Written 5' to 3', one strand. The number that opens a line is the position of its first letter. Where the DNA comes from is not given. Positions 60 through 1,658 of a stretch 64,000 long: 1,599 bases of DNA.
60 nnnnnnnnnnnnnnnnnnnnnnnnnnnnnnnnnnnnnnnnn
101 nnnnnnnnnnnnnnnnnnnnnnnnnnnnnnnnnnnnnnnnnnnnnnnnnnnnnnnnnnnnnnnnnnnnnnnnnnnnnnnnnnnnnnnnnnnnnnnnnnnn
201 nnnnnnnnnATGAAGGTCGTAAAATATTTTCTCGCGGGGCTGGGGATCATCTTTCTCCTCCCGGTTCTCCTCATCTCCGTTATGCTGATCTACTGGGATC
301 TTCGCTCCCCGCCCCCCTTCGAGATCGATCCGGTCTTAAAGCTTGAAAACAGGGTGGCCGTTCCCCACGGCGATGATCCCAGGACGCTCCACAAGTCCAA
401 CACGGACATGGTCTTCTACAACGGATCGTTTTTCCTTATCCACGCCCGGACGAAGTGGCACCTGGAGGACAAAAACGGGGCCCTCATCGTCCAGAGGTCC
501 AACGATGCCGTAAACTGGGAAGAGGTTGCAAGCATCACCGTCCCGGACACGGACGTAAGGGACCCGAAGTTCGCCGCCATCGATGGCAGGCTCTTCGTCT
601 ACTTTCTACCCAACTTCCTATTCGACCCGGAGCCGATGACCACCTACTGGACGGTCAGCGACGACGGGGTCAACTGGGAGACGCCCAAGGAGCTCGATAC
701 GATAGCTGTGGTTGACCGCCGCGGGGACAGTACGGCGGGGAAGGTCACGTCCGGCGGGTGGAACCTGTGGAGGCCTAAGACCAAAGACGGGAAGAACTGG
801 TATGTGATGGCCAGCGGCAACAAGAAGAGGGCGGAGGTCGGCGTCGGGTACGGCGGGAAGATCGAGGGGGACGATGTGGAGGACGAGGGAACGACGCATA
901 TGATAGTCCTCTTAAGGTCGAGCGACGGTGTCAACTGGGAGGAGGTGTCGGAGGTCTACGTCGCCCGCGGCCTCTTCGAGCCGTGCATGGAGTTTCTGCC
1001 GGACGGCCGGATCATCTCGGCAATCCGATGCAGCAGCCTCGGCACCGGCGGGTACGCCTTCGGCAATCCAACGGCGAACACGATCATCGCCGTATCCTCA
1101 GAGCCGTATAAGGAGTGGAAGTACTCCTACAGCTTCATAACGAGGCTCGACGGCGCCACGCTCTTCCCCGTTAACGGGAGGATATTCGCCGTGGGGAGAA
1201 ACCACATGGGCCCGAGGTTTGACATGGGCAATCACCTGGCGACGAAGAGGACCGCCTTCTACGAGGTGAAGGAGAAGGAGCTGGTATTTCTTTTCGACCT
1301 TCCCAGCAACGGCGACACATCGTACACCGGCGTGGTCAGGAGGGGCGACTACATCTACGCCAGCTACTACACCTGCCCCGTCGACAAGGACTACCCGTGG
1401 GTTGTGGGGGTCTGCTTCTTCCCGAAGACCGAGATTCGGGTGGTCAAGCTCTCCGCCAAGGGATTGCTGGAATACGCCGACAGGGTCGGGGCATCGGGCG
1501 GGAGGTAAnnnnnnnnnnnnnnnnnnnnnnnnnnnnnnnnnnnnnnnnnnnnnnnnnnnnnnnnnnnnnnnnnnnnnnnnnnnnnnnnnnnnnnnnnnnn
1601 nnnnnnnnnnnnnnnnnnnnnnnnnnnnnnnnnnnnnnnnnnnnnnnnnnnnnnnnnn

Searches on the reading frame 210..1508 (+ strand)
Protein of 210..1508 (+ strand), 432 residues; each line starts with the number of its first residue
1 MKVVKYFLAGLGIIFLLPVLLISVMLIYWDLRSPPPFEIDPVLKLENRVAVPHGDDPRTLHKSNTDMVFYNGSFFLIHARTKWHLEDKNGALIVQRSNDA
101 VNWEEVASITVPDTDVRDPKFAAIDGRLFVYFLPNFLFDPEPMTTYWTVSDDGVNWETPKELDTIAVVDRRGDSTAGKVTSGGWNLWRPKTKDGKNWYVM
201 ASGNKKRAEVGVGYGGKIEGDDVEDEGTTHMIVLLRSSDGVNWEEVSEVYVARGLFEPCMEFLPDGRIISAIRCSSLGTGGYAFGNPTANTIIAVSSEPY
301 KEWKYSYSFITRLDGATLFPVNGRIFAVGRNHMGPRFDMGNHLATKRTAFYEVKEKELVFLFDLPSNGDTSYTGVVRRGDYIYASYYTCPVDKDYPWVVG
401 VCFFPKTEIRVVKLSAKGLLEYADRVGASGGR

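Call 3: search_protein_families(library=pfam, proteins=[window:210-1508:+], max_evalue=1)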
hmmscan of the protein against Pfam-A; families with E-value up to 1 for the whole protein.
window:210-1508:+ (432 aa): 2 families
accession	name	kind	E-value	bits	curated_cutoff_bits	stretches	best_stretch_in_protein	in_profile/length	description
PF24067.1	Beta-prop_BT_1020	-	1.9e-05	24.9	27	1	48-115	36-102/236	BT_1020-like, N-terminal beta propeller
PF13088.12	BNR_2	-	0.028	14.2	31.4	0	125-165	61-103/277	BNR repeat-like domain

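Call 8: find_related_loci(query=window:210-1508:+, collection=genome_contigs, flank=4000)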
Query window:210-1508:+ (432 aa) in genome_contigs; peptide patterns used: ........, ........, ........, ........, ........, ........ (x = any residue, [..] = any of these).
63 stretches matched a pattern; 10 encode a relative of the query (tblastn E <= 1e-3); 10 distinct loci.
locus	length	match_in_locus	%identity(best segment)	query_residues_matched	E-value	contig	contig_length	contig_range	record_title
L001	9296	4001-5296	89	1-432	0e+0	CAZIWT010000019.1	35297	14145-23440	MAG TPA_asm: uncultured Thermodesulfobacteriota bacterium isolate binchicken_co334_237 genome assembly, contig: NODE_195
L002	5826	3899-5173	71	1-425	0e+0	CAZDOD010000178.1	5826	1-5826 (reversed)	MAG TPA_asm: uncultured Thermodesulfobacteriota bacterium isolate binchicken_co129_644 genome assembly, contig: NODE_479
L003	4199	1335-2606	67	1-424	0e+0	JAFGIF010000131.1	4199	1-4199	MAG: Deltaproteobacteria bacterium isolate Zod_Metabat.184 k87_2585399, whole genome shotgun sequence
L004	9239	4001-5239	56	4-424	2e-158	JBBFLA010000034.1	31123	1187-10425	MAG: Spirochaetota bacterium isolate Uz-U4-13 NODE_34_length_31123_cov_11.544676, whole genome shotgun sequence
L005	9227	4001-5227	50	1-428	1e-135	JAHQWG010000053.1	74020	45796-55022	MAG: Promethearchaeia archaeon isolate ABR01 NODE_90_length_74020_cov_19, whole genome shotgun sequence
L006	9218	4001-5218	49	1-425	4e-134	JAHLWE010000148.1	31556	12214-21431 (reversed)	MAG: Promethearchaeota archaeon isolate 2R3_4 k141_29712, whole genome shotgun sequence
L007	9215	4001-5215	46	11-426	1e-119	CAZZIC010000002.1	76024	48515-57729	MAG TPA_asm: uncultured archaeon isolate binchicken_co8_354 genome assembly, contig: NODE_183_length_76024_cov_15.550567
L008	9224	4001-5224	46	2-426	1e-118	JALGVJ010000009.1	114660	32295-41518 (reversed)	MAG: Promethearchaeota archaeon isolate Meg22_1012_Bin_233 Meg22_1012_Bin_233_scaffold_85, whole genome shotgun sequence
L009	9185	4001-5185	47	21-431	7e-112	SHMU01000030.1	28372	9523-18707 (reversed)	MAG: Promethearchaeota archaeon isolate BC1 1189600030, whole genome shotgun sequence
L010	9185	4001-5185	47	21-431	9e-110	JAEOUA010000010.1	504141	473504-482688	MAG: Promethearchaeota archaeon isolate YT6_002 k127_64609212, whole genome shotgun sequence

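Call 21: search_protein_families(library=ncbifam, proteins=[window:210-1508:+], max_evalue=0.1)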
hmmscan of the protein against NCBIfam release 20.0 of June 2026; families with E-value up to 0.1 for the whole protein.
window:210-1508:+ (432 aa): 1 family
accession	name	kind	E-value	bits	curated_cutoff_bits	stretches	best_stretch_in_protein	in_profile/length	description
NF047953.1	PBSXProtXepA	equivalog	0.083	12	400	0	76-127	66-117/279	phage-like element PBSX protein XepA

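Call 22: search_solved_structures(query=window:210-1508:+, max_evalue=1)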
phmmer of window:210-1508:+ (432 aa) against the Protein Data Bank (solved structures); distinct sequences matched with E-value up to 1: 3.
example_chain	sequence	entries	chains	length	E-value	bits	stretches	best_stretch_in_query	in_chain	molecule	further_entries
7on7_A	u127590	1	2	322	1e-12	50.9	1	289-345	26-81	SAKe6BE-L2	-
8pjr_A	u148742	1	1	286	6.1e-07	31.8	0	278-330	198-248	SAKe6AC-LB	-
8pju_A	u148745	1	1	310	0.0002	23.5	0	280-339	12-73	SAKe6DEtal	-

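Call 28: find_homologous_proteins(query=window:210-1508:+, max_evalue=0.00001)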
Query window:210-1508:+ (432 aa): 335 proteins with E <= 0.00001 among 8000 candidates; the best 120 are listed.
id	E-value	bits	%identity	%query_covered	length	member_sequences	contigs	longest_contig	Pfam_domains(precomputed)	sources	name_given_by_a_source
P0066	0.0e+0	1014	100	100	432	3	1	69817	-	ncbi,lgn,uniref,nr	ncbi:MAG: exo-alpha-sialidase [Deltaproteobacteria bacterium]|uniref:Exo-alpha-sialidase n=1 Tax=Can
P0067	1.6e-207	708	69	99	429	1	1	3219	PF24067.2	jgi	jgi:hypothetical protein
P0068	1.1e-204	699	67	98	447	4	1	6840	PF24067.2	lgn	-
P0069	2.0e-204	698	69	98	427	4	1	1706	-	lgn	-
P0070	1.5e-194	665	65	99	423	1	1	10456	PF24067.2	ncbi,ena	-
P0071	3.0e-189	648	66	99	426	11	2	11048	PF24067.2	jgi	-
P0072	1.8e-187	642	64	99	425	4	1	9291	PF24067.2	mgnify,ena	mgnify:FL=1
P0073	2.7e-186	638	65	99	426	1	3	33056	-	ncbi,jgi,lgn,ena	-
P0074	3.9e-186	637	65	99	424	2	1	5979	PF24067.2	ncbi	-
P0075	1.4e-185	636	65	96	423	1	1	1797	PF24067.2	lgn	-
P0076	1.7e-185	635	63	97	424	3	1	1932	PF24067.2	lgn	-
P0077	7.2e-185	633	63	99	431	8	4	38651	PF24067.2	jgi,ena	-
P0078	1.2e-184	633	66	99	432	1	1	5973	-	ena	-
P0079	3.9e-184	631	64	99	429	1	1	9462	-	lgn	-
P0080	3.8e-181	621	61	99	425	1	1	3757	PF24067.2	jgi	jgi:hypothetical protein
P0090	2.8e-172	592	60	99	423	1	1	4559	PF24067.2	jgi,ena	-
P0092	1.2e-169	583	62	93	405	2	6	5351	PF24067.2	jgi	jgi:hypothetical protein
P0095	3.7e-162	558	57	99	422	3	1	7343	PF24067.2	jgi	-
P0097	9.7e-160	550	58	98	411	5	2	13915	PF24067.2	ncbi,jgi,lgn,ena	-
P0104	3.7e-156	539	55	98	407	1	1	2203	PF24067.2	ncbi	-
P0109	3.2e-152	526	57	96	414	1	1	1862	PF24067.2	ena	-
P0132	7.5e-133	462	51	98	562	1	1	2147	PF24067.2,PF00251.27,PF04616.21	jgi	jgi:hypothetical protein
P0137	4.1e-127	443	50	98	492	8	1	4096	PF24067.2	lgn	-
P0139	3.7e-121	423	48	98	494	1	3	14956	PF24067.2,PF13088.13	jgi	jgi:hypothetical protein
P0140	3.3e-119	417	48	99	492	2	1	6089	PF24067.2,PF13088.13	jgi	-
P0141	2.6e-116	407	48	99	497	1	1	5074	PF24067.2,PF13088.13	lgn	-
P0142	3.6e-115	403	47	96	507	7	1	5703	PF24067.2,PF13088.13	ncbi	-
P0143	5.5e-115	403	45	98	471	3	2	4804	PF24067.2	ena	-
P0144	1.9e-113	398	49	98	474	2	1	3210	PF24067.2,PF13088.13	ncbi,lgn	-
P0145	1.1e-112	395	47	98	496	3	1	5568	PF24067.2,PF13088.13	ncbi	ncbi:MAG: sialidase family protein [Candidatus Thorarchaeota archaeon]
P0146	8.3e-112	392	47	97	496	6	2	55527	PF24067.2,PF13088.13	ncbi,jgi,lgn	-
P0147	1.7e-111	391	47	98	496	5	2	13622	PF24067.2,PF13088.13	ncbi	ncbi:MAG: sialidase family protein [Promethearchaeota archaeon]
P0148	2.5e-111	391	45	96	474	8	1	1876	PF24067.2,PF13088.13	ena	-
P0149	3.3e-109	384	45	99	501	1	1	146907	PF24067.2,PF13088.13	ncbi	-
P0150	1.5e-108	382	46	94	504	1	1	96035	PF24067.2,PF13088.13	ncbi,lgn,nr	ncbi:MAG: conserved membrane protein of unknown function [Promethearchaeota archaeon]|nr:MAG: conser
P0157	3.2e-100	354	44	93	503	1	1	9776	PF24067.2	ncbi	-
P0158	3.5e-100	354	42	98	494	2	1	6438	PF24067.2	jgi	jgi:hypothetical protein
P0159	2.1e-88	315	48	75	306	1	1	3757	PF24067.2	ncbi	ncbi:MAG: hypothetical protein ACFFKA_11005, partial [Candidatus Thorarchaeota archaeon]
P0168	1.1e-77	280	39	98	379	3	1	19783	PF24067.2,PF13088.13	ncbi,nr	ncbi:MAG: exo-alpha-sialidase [Bacillota bacterium]|nr:MAG: exo-alpha-sialidase [Bacillota bacterium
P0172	7.7e-77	277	39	99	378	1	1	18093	PF24067.2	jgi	jgi:hypothetical protein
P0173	2.0e-76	276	40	94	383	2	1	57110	PF24067.2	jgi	jgi:hypothetical protein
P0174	3.1e-76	275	40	91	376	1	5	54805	PF24067.2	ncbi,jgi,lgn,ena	-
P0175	7.6e-76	274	41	93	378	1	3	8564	PF24067.2,PF13088.13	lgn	-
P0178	1.6e-75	273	40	90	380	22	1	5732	PF24067.2,PF13088.13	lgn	-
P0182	6.8e-75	271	39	93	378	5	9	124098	PF13088.13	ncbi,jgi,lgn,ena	-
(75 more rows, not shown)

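Call 30: find_encoding_contigs(protein=P0182, flank=4000, max_places=3)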
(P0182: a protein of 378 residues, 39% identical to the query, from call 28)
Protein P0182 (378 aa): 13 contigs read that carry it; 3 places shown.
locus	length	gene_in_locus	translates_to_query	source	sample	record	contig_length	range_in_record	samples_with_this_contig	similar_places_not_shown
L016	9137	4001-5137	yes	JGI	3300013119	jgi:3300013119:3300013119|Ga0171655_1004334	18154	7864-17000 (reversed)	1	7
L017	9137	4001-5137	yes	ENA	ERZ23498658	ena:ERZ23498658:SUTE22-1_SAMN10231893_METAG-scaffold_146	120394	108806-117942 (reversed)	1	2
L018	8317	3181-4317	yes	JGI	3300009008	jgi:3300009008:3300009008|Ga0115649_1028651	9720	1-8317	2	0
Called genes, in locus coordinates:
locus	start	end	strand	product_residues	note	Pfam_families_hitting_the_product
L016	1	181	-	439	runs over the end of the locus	-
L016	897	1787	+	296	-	PF01791:DeoC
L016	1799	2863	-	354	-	PF13483:Lactamase_B_3, PF12706:Lactamase_B_2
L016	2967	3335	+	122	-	PF00571:CBS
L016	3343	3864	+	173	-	PF13577:SnoaL_4, PF12680:SnoaL_2 (weak)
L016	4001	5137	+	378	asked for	PF13088:BNR_2 (faint)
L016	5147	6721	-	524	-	PF00881:Nitroreductase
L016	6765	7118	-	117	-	-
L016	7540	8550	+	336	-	PF00056:Ldh_1_N, PF02866:Ldh_1_C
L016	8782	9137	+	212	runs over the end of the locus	PF01865:PhoU_div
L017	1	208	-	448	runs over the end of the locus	-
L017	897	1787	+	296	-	PF01791:DeoC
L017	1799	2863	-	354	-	PF13483:Lactamase_B_3, PF12706:Lactamase_B_2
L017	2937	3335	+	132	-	PF00571:CBS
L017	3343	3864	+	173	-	PF13577:SnoaL_4, PF12680:SnoaL_2 (weak)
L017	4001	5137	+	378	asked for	PF13088:BNR_2 (faint)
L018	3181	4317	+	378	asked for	PF13088:BNR_2 (faint)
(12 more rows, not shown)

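Call 31: find_encoding_contigs(protein=P0174, flank=4000, max_places=2)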
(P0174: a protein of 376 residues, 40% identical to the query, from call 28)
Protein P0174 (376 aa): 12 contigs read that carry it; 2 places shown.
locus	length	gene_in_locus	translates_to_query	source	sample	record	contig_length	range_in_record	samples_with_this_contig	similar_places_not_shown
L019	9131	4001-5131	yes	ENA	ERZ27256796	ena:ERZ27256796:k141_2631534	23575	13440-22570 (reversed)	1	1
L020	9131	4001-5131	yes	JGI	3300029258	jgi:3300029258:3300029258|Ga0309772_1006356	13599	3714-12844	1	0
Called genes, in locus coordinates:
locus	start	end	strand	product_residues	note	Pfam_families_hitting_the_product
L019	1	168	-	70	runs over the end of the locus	-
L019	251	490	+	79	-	-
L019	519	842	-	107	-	PF01740:STAS, PF13466:STAS_2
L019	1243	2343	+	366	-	PF02517:Rce1-like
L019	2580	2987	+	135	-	-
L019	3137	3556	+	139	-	-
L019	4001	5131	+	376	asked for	PF24067:Beta-prop_BT_1020 (faint)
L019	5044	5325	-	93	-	-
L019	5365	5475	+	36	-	-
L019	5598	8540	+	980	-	PF07477:Glyco_hydro_67C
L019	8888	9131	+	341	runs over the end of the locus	PF20551:DUF6765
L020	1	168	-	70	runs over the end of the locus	-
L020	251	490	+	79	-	-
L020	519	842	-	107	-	PF01740:STAS, PF13466:STAS_2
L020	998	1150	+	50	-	-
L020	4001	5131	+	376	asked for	PF24067:Beta-prop_BT_1020 (faint)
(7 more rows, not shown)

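Call 32: find_encoding_contigs(protein=P0168, flank=4000, max_places=2)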
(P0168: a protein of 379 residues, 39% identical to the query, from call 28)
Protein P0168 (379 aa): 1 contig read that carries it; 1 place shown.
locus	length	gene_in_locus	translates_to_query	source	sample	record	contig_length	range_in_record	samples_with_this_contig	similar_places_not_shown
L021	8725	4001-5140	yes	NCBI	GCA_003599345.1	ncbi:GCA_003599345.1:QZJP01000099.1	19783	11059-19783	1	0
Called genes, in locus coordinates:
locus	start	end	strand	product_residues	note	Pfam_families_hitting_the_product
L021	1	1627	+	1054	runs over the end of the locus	PF12773:DZR (weak), PF04151:PPC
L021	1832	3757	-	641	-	PF00395:SLH (faint), PF14885:GHL15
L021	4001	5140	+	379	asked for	PF13088:BNR_2 (faint), PF24067:Beta-prop_BT_1020 (faint)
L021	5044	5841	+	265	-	PF13534:Fer4_17 (faint), PF00037:Fer4, PF12797:Fer4_2 (faint), PF12837:Fer4_6 (weak), PF13237:Fer4_10 (weak), PF14697:Fer4_21 (faint), PF12838:Fer4_7, PF13187:Fer4_9, +1 more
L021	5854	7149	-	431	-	PF26549:Tricorn_N (faint), PF07676:PD40 (faint)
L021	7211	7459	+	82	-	-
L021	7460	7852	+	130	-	-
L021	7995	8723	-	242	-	PF01476:LysM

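Call 37: find_related_loci(query=A3, collection=metagenome_contigs, flank=3000)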
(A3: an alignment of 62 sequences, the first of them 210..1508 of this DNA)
Query A3 (432 aa) in metagenome_contigs; peptide patterns used: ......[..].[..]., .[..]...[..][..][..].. (x = any residue, [..] = any of these).
600 stretches matched a pattern (row limit reached: there are more); 496 encode a relative of the query (tblastn E <= 1e-3); the best 80 are kept; 80 distinct loci.
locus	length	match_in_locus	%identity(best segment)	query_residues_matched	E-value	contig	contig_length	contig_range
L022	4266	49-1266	66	1-426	0e+0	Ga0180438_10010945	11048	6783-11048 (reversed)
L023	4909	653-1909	64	1-419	0e+0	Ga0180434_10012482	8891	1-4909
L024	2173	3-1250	65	15-430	0e+0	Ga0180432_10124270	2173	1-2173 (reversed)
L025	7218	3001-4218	65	1-426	0e+0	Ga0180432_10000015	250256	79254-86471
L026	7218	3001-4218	56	1-426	7e-164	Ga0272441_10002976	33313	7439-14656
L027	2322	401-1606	54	18-426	6e-151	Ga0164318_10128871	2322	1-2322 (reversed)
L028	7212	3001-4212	51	18-429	7e-138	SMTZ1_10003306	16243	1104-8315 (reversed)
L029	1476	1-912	65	127-430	5e-146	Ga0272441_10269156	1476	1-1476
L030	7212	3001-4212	51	18-429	1e-133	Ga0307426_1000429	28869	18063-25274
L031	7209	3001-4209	52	18-428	2e-133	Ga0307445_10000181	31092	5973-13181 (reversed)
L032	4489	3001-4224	48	1-428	6e-125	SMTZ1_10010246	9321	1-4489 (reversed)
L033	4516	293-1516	48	1-428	8e-125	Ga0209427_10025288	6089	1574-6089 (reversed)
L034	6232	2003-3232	45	4-426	9e-113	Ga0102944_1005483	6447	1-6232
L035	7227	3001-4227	46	4-424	6e-111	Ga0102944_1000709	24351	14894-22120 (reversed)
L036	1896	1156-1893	61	1-266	4e-107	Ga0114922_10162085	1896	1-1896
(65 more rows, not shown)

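Call 41: predict_structure(alignment_id=A3)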
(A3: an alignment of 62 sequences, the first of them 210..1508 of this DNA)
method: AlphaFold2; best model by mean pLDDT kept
length: 432 residues; sequences in the alignment: 62
mean_pLDDT: 92.2   pTM: 0.91
mean pLDDT of the five models: 92.2, 91.8, 91.4, 91.2, 90.8
residues with pLDDT >= 90: 356; 70-90: 51; 50-70: 11; < 50: 14
segments of 3 or more residues with pLDDT < 50: 213-224
pLDDT, mean of each block of 10 residues (from residue 1): 95 95 95 92 98 93 97 98 88 98 98 95 98 89 95 98 94 81 96 98 78 46 61 97 97 90 98 90 87 98 97 96 98 93 94 98 95 95 98 94 94 99 90 46
secondary structure, 60 per line:
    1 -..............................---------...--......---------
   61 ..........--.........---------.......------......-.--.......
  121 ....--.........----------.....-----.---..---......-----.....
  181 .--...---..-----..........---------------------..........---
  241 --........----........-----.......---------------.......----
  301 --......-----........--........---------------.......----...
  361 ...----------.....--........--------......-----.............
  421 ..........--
elements in order: H2-31 E46-51 E61-70 E73-81 E91-97 E104-109 E114-124 E127-135 E146-150 E165-170 E176-181 E184-186 E197-206 E228-237 E243-250 E255-262 E268-274 E290-296 E303-308 E314-321 E324-331 E347-353 E358-363 E374-378 E381-388 H397-402 E408-415 H416-430

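Call 45: fold_search(model_id=the predicted structure, library=pdb)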
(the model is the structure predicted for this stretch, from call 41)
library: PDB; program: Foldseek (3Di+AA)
matches with E <= 10: 1150; with E <= 0.001: 702
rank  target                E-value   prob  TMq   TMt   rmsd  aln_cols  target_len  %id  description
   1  5hx0_B                1.3e-14  1.00  0.59  0.69   4.8       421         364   14  Crystal structure of unknown function protein Dfer_1899 fromDyadobacter fermentans DSM 18053 (released 2016-02-17)
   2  2ya7_A                7.6e-13  1.00  0.54  0.50   7.1       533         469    9  Crystal structure of Streptococcus pneumoniae NanA (TIGR4) in complex with Zanamivir (released 2011-04-27)
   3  2ya7_B                8.0e-13  1.00  0.54  0.50   7.1       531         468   10  Crystal structure of Streptococcus pneumoniae NanA (TIGR4) in complex with Zanamivir (released 2011-04-27)
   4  7a54_A                1.1e-12  1.00  0.55  0.50   7.2       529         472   10  Two copies of the catalytic domain of NanA sialidase from Streptococcus pneumoniae juxtaposed in the P212121 space gro (released 2020-11-18)
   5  2vvz_A                1.2e-12  1.00  0.57  0.53   6.3       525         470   10  Structure of the catalytic domain of Streptococcus pneumoniae sialidase NanA (released 2008-06-24)
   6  2w20_A                2.0e-12  1.00  0.54  0.50   7.1       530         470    9  Structure of the catalytic domain of the native NanA sialidase from Streptococcus pneumoniae (released 2008-12-23)
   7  3gvk_A                2.9e-12  1.00  0.57  0.40   5.5       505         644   11  Crystal structure of endo-neuraminidase NF mutant (released 2010-03-02)
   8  3gvj_A                2.9e-12  1.00  0.56  0.38  12.3       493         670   12  Crystal structure of an endo-neuraminidaseNF mutant (released 2010-03-02)
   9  6qzh                  7.3e-12  1.00  0.54  0.33  18.2       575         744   10  Structure of the human CC Chemokine Receptor 7 in complex with the intracellular allosteric antagonist Cmp2105 and the i (released 2019-09-04)
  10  1ms0_A                8.1e-12  1.00  0.59  0.42   6.2       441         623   12  Monoclinic form of Trypanosoma cruzi trans-sialidase, in complex with 3-deoxy-2,3-dehydro-N-acetylneuraminic acid (DAN (released 2003-03-25)
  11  3b69                  9.6e-12  1.00  0.56  0.41   7.5       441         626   11  T cruzi Trans-sialidase complex with benzoylated NANA derivative (released 2008-05-13)
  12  3h6j                  1.1e-11  1.00  0.52  0.52   6.0       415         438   15  Crystal structure of a putative neuraminidase from Pseudomonas aeruginosa (released 2009-05-12)
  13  1ms5_A                1.1e-11  1.00  0.58  0.42   6.3       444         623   13  Triclinic form of Trypanosoma cruzi trans-sialidase, soaked with N-acetylneuraminyl-a-2,3-thio-galactoside (NA-S-Gal) (released 2003-03-25)
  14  3h71_A                1.1e-11  1.00  0.55  0.51   7.1       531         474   10  Crystal structure of Streptococcus pneumoniae D39 neuraminidase A precursor (NanA) (released 2009-05-12)
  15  1ms5_B                1.1e-11  1.00  0.56  0.41   7.1       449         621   13  Triclinic form of Trypanosoma cruzi trans-sialidase, soaked with N-acetylneuraminyl-a-2,3-thio-galactoside (NA-S-Gal) (released 2003-03-25)
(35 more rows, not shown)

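Call 63: search_protein_families(library=phrogs, proteins=[window:210-1508:+], max_evalue=0.1)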
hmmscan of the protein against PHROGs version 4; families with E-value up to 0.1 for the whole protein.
window:210-1508:+ (432 aa): 0 families

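Call 64: find_related_loci(query=A3, collection=viral_contigs, flank=3000)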
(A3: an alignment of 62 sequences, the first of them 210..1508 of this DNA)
Query A3 (432 aa) in viral_contigs; peptide patterns used: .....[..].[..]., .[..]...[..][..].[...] (x = any residue, [..] = any of these).
37 stretches matched a pattern, but none encodes a relative of the query by tblastn (E <= 1e-3).
